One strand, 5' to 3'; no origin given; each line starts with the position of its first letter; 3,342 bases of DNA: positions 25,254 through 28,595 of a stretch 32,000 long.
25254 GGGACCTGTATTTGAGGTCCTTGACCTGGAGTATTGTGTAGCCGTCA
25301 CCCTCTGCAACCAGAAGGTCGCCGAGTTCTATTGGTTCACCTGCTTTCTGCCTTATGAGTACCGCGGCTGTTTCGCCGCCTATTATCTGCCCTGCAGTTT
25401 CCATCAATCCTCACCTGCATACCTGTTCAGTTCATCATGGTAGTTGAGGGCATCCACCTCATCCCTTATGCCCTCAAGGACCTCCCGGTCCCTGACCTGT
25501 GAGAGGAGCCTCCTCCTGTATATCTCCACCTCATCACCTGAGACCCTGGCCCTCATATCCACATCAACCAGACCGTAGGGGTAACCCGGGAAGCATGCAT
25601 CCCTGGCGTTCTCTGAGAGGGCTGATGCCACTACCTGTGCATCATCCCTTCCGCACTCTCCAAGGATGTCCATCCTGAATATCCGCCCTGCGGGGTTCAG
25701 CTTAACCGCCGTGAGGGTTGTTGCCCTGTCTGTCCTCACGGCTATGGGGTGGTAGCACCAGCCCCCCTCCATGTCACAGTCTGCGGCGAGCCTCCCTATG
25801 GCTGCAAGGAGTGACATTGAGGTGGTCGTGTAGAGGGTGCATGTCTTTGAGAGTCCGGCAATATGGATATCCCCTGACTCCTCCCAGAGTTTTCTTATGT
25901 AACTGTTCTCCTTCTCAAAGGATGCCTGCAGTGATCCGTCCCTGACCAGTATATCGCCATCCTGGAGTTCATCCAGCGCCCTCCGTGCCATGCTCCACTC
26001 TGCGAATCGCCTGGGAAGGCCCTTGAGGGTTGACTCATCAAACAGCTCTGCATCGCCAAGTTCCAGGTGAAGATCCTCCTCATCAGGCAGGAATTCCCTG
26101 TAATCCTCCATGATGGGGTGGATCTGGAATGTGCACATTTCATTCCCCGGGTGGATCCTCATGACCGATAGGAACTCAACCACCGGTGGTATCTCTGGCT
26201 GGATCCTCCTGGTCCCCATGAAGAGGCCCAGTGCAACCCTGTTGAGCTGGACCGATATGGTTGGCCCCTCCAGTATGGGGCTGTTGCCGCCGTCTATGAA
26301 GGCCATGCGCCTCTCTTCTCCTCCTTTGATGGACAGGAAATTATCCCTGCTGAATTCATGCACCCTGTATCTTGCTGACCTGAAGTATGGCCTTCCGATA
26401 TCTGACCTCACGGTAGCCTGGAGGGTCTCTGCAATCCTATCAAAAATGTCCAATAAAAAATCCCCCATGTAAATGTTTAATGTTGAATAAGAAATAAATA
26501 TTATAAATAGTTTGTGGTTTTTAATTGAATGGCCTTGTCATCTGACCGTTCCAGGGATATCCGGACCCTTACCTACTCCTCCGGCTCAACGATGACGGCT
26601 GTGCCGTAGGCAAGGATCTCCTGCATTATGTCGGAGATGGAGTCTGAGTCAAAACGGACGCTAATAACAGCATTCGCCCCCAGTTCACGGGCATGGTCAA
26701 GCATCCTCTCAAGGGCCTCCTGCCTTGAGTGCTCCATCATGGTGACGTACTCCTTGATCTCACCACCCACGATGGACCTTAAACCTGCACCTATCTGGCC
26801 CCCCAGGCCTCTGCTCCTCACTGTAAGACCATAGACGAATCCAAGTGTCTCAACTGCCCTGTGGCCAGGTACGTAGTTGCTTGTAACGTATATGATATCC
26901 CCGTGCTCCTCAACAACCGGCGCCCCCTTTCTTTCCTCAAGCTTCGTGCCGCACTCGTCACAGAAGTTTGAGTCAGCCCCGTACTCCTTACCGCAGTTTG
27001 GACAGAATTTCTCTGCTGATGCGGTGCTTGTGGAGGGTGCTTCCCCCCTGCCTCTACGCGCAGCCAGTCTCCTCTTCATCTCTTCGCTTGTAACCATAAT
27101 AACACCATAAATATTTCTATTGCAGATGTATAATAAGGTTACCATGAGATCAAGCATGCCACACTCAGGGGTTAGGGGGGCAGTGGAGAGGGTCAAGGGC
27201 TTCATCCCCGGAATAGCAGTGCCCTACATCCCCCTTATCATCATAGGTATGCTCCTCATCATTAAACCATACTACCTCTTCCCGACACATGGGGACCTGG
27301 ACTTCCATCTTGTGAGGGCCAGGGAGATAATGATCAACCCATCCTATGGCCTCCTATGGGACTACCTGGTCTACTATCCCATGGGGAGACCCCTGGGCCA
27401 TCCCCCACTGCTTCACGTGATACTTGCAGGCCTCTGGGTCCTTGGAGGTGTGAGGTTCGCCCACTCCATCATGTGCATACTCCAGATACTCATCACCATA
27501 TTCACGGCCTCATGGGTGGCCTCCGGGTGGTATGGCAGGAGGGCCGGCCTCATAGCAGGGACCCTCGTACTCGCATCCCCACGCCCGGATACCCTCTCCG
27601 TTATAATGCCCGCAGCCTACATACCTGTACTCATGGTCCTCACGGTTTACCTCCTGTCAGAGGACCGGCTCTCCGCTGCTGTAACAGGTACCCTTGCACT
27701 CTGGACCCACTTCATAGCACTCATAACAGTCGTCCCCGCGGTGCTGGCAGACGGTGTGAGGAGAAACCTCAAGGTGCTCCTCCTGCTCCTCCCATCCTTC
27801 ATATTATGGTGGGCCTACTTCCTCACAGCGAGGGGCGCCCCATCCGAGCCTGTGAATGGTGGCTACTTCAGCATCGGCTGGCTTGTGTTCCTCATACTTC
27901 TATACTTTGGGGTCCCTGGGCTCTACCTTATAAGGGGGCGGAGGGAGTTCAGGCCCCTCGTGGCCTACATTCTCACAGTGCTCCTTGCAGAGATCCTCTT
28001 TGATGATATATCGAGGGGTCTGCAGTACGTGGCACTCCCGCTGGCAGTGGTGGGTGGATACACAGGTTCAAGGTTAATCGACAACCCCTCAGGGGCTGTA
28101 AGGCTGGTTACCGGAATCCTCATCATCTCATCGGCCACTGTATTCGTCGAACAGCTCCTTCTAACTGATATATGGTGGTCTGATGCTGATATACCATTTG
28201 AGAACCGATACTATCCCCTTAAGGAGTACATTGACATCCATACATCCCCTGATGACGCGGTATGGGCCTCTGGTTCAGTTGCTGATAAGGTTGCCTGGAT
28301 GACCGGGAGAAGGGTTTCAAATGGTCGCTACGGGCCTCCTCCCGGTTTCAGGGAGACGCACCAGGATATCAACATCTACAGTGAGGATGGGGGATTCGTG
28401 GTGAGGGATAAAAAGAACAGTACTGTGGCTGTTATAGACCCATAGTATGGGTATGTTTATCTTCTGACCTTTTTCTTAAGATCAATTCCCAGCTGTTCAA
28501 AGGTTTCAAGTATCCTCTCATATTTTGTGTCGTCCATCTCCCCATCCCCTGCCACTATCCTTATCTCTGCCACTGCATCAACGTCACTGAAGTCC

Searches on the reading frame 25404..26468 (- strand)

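Call 4: search_protein_families(library=pfam, proteins=[window:25404-26468:-], max_evalue=0.01)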
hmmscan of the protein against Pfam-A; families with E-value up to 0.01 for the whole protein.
window:25404-26468:- (354 aa): 1 family
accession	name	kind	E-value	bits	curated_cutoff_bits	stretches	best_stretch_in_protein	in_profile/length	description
PF09376.16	NurA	-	3.3e-19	69.8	21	1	54-309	2-254/254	NurA domain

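Call 5: search_protein_families(library=padloc, proteins=[window:25404-26468:-], max_evalue=0.01)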
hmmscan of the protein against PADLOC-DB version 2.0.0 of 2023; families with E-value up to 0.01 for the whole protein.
window:25404-26468:- (354 aa): 0 families

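Call 6: search_protein_families(library=ncbifam, proteins=[window:25404-26468:-], max_evalue=0.01)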
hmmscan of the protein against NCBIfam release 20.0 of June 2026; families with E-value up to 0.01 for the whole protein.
window:25404-26468:- (354 aa): 1 family
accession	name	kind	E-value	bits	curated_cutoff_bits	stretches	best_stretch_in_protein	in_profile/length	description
NF041033.1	NurA_Sulf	equivalog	0.0005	19.4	400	1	252-315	250-309/331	DNA double-strand break repair nuclease NurA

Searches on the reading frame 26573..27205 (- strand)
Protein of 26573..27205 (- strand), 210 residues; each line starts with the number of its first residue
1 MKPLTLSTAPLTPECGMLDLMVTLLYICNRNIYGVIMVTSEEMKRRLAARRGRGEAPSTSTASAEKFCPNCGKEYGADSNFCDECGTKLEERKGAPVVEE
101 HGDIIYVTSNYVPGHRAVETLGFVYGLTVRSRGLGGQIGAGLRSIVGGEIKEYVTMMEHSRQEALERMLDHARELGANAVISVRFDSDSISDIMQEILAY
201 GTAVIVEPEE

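Call 4: search_protein_families(library=pfam, proteins=[window:26573-27205:-], max_evalue=0.01)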
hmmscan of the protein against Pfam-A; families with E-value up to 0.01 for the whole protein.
window:26573-27205:- (210 aa): 12 families
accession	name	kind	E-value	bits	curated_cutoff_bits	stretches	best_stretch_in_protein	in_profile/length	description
PF01906.23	YbjQ_1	-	5.4e-37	127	23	1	104-206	1-103/103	Putative heavy-metal-binding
PF13240.11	Zn_Ribbon_1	-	2.2e-07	30.9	25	1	67-89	1-23/23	zinc-ribbon domain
PF12773.13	DZR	-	4.6e-06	27.1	27.3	1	68-90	1-23/45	Double zinc ribbon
PF24460.1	DUF7575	-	0.00017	21.3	28.5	1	67-90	5-28/28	Domain of unknown function (DUF7575)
PF13248.11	Zn_ribbon_3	-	0.00027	20.7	27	1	66-89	3-26/26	zinc-ribbon domain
PF23025.1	YbjQ_2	-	0.00055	20.6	29.1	1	164-208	60-103/103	C2 domain-containing protein 5, YbjQ-like domain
PF18912.6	DZR_2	-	0.0014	18.9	27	1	62-92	18-49/56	Double zinc ribbon domain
PF17032.10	Zn_ribbon_15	-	0.0028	18.9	28.9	1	61-86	48-73/73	zinc-ribbon family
PF08772.16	Zn_ribbon_NOB1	-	0.0039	17.7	24.9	0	63-74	21-32/72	Nin one binding (NOB1) Zn-ribbon like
PF08271.17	Zn_Ribbon_TF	-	0.0042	17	29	0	68-93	3-33/43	TFIIB zinc-binding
PF07191.17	Zn_ribbon_6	-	0.0058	17.1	25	0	61-93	12-43/67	Double zinc ribbon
PF14803.11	Zn_ribbon_Nudix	-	0.0064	16.8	25.6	0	80-92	1-13/34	Nudix N-terminal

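Call 5: search_protein_families(library=padloc, proteins=[window:26573-27205:-], max_evalue=0.01)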
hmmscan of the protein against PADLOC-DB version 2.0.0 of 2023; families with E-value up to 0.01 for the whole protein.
window:26573-27205:- (210 aa): 0 families

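Call 6: search_protein_families(library=ncbifam, proteins=[window:26573-27205:-], max_evalue=0.01)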
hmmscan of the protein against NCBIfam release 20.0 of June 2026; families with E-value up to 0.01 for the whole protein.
window:26573-27205:- (210 aa): 6 families
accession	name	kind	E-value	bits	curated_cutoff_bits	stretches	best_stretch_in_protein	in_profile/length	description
NF002989.0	PRK03732.1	equivalog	5e-32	110.4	181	1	101-210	5-114/114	hypothetical protein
NF002224.0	PRK01119.1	equivalog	1.7e-12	47.3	169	1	105-207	2-106/110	putative heavy metal-binding protein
NF002776.0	PRK02877.1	equivalog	6.2e-10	39.2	160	1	107-207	4-106/107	hypothetical protein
NF009496.0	PRK12856.1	subfamily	1.9e-08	34.5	177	1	105-205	2-102/103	hypothetical protein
NF009495.0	PRK12855.1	subfamily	1.2e-06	28.7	180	1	105-205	2-102/103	hypothetical protein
NF049953.1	ribbon_DG_selen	exception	0.00021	21.2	130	1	65-89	5-29/172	zinc ribbon-containing (seleno)protein DG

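Call 31: find_encoding_contigs(protein=window:26573-27097:-, flank=10000, max_places=6)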
Protein window:26573-27097:- (174 aa): 16 contigs read that carry it; 6 places shown.
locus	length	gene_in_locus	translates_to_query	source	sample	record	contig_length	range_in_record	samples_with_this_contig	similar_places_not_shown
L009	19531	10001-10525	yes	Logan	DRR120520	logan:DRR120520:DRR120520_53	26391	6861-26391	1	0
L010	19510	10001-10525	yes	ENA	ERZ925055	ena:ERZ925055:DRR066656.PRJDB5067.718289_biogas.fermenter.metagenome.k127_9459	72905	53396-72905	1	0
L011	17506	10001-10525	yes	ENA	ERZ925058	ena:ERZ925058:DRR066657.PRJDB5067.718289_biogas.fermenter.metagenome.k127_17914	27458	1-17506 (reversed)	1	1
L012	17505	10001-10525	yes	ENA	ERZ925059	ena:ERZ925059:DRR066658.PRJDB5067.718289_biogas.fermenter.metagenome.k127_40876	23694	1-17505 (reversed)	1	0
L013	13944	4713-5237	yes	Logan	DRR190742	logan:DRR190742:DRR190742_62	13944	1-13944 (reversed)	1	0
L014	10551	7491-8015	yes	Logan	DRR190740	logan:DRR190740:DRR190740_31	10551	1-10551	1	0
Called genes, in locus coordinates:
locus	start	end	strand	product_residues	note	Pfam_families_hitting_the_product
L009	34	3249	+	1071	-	PF00176:SNF2-rel_dom, PF00270:DEAD (weak), PF04851:ResIII, PF09848:SLFN-g3_helicase (faint), PF00271:Helicase_C, PF13020:NOV_C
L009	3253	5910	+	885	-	PF06634:DUF1156, PF01555:N6_N4_Mtase (faint)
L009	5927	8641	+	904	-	PF04465:DUF499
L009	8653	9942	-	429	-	-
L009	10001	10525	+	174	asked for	PF12773:DZR (weak), PF13240:Zn_Ribbon_1, PF01906:YbjQ_1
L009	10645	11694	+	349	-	PF09376:NurA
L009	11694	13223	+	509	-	PF09378:HAS-barrel (faint), PF01935:DUF87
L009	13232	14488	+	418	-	PF00149:Metallophos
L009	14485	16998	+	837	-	PF13175:AAA_15, PF13476:AAA_23, PF13304:AAA_21 (faint), PF10046:BLOC1_2 (faint)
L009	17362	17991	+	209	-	-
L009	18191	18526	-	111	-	-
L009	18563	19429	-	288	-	PF02775:TPP_enzyme_C, PF12367:PFO_beta_C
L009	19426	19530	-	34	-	?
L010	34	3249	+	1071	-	PF00176:SNF2-rel_dom, PF00270:DEAD (weak), PF04851:ResIII, PF09848:SLFN-g3_helicase (faint), PF00271:Helicase_C, PF13020:NOV_C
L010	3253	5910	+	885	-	PF06634:DUF1156, PF01555:N6_N4_Mtase (faint)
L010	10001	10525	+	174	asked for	PF12773:DZR (weak), PF13240:Zn_Ribbon_1, PF01906:YbjQ_1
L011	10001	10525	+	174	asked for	PF12773:DZR (weak), PF13240:Zn_Ribbon_1, PF01906:YbjQ_1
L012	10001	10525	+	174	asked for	PF12773:DZR (weak), PF13240:Zn_Ribbon_1, PF01906:YbjQ_1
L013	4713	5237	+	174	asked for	PF12773:DZR (weak), PF13240:Zn_Ribbon_1, PF01906:YbjQ_1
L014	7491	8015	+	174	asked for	PF12773:DZR (weak), PF13240:Zn_Ribbon_1, PF01906:YbjQ_1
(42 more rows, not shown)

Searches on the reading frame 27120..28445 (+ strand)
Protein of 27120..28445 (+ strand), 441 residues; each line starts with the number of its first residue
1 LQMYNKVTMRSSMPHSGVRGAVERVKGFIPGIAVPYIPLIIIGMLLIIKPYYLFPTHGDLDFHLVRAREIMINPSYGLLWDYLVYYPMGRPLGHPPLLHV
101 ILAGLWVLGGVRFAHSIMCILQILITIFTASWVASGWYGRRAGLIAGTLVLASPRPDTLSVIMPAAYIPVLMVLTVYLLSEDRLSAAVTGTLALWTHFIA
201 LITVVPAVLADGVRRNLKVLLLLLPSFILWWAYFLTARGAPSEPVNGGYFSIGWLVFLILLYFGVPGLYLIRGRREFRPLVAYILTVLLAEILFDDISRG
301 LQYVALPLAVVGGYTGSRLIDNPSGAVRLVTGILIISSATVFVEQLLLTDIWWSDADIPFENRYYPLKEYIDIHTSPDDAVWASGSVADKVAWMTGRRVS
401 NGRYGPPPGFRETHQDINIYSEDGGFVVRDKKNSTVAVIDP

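Call 4: search_protein_families(library=pfam, proteins=[window:27120-28445:+], max_evalue=0.01)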
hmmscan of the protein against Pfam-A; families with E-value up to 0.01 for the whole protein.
window:27120-28445:+ (441 aa): 0 families

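Call 5: search_protein_families(library=padloc, proteins=[window:27120-28445:+], max_evalue=0.01)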
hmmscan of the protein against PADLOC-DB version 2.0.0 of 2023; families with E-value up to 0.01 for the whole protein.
window:27120-28445:+ (441 aa): 0 families

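Call 6: search_protein_families(library=ncbifam, proteins=[window:27120-28445:+], max_evalue=0.01)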
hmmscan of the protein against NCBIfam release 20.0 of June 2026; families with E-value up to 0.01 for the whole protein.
window:27120-28445:+ (441 aa): 0 families

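Call 28: find_homologous_proteins(query=window:27120-28445:+, max_evalue=1e-20)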
Query window:27120-28445:+ (441 aa): 51 proteins with E <= 1e-20 among 8000 candidates.
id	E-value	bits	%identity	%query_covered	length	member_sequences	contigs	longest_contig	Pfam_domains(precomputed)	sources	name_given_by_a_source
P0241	3.5e-284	961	99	98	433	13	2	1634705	-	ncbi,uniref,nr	ncbi:hypothetical protein ISG34_04605 [Methanothermobacter marburgensis]|uniref:Glycosyltransferase 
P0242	1.2e-243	827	84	100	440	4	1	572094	-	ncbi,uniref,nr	ncbi:hypothetical protein [Methanothermobacter sp. K4]|uniref:hypothetical protein n=1 Tax=Methanoth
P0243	3.1e-242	822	85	98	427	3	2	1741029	-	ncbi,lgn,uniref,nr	ncbi:hypothetical protein FVF72_08785 [Methanothermobacter sp. KEPCO-1]|uniref:hypothetical protein 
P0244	2.4e-222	757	81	89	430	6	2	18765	-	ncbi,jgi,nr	ncbi:MAG: hypothetical protein NQU45_05205 [Methanothermobacter sp.]|jgi:hypothetical protein|nr:hyp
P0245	9.8e-219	745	75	98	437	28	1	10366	-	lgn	-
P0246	7.8e-152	524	56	93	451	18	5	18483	-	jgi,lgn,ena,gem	-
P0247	7.0e-116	406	47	92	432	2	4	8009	-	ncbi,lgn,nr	ncbi:MAG: hypothetical protein FJ150_08470 [Euryarchaeota archaeon]|nr:hypothetical protein [Euryarc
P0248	1.8e-110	388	46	92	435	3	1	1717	-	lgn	-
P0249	6.1e-110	386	46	92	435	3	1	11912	-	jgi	jgi:hypothetical protein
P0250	1.8e-109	385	46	92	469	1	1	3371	-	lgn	-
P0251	8.2e-109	383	46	92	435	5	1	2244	-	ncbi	-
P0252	1.8e-106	375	44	91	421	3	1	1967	-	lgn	-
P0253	7.2e-104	366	44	90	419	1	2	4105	-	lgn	-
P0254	8.4e-103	363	43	91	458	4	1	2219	-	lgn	-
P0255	3.9e-102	361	44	92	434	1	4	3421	-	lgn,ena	-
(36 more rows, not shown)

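Call 29: find_encoding_contigs(protein=P0241, flank=10000, max_places=4)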
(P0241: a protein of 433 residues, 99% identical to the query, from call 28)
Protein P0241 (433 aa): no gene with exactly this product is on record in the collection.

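Call 30: find_encoding_contigs(protein=P0243, flank=10000, max_places=4)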
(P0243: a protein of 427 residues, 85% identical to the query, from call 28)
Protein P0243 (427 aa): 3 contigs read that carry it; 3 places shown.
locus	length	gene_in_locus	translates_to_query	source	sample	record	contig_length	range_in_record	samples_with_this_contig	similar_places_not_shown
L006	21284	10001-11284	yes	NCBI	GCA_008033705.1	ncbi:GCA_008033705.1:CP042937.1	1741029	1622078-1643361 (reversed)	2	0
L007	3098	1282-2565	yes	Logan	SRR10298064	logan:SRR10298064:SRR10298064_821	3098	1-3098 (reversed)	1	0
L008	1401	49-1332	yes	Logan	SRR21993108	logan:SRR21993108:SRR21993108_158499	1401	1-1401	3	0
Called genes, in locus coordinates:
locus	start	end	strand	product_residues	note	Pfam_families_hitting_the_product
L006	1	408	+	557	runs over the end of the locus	PF01558:POR, PF01855:POR_N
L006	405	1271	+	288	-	PF02775:TPP_enzyme_C, PF12367:PFO_beta_C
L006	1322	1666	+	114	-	-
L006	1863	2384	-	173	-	-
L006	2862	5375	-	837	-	PF13175:AAA_15, PF13476:AAA_23, PF12128:DUF3584 (weak), PF24161:CCDC39 (faint), PF04513:Baculo_PEP_C (faint), PF28422:CCDC89 (weak)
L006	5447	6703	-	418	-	PF00149:Metallophos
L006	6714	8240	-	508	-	PF01935:DUF87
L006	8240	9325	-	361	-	PF09376:NurA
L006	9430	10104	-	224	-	PF12773:DZR (weak), PF13240:Zn_Ribbon_1, PF01906:YbjQ_1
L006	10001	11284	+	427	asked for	-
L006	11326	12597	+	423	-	PF00324:AA_permease, PF13520:AA_permease_2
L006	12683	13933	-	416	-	PF12895:ANAPC3 (faint), PF13181:TPR_8 (faint), PF14559:TPR_19, PF23914:TPR_CcmH_CycH, PF13424:TPR_12 (weak), PF13371:TPR_9 (weak), PF13432:TPR_16 (weak), PF00515:TPR_1 (weak), +11 more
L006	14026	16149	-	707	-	PF00072:Response_reg, PF13506:Glyco_transf_21, PF00535:Glycos_transf_2, PF10111:Glyco_tranf_2_2, PF13641:Glyco_tranf_2_3, PF13632:Glyco_trans_2_3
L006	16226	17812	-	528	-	PF14716:HHH_8, PF00633:HHH (faint), PF14520:HHH_5, PF14792:DNA_pol_B_palm (weak), PF14791:DNA_pol_B_thumb, PF02811:PHP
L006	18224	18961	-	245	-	PF01884:PcrB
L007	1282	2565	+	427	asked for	-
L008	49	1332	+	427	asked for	-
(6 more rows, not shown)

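Call 72: find_encoding_contigs(protein=P0244, flank=10000, max_places=3)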
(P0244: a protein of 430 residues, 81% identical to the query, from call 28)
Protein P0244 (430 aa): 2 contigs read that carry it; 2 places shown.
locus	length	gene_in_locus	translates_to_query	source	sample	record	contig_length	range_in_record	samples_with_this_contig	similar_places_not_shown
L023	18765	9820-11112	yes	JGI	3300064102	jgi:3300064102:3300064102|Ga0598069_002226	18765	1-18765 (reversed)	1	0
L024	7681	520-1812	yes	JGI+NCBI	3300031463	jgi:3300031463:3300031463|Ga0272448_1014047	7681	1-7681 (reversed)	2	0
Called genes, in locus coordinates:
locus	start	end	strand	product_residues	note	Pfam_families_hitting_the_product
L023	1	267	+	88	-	?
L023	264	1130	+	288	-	PF02775:TPP_enzyme_C, PF12367:PFO_beta_C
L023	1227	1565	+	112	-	-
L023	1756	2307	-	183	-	-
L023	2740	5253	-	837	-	PF13175:AAA_15, PF13476:AAA_23, PF24161:CCDC39 (faint)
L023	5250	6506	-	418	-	PF00149:Metallophos, PF12850:Metallophos_2 (faint)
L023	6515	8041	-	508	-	PF09378:HAS-barrel (faint), PF01935:DUF87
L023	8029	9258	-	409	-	PF09376:NurA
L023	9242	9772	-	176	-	PF12773:DZR (weak), PF13240:Zn_Ribbon_1, PF01906:YbjQ_1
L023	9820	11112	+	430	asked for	-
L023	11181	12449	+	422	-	PF00324:AA_permease, PF13520:AA_permease_2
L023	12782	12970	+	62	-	-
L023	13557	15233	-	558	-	PF14716:HHH_8, PF14520:HHH_5, PF14792:DNA_pol_B_palm (weak), PF14791:DNA_pol_B_thumb, PF02811:PHP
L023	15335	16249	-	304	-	-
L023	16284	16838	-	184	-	-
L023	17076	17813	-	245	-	PF01884:PcrB, PF00977:His_biosynth (faint)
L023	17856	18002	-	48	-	PF13240:Zn_Ribbon_1 (weak)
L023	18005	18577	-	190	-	PF04034:Ribo_biogen_C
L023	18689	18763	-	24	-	?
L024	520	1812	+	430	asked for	-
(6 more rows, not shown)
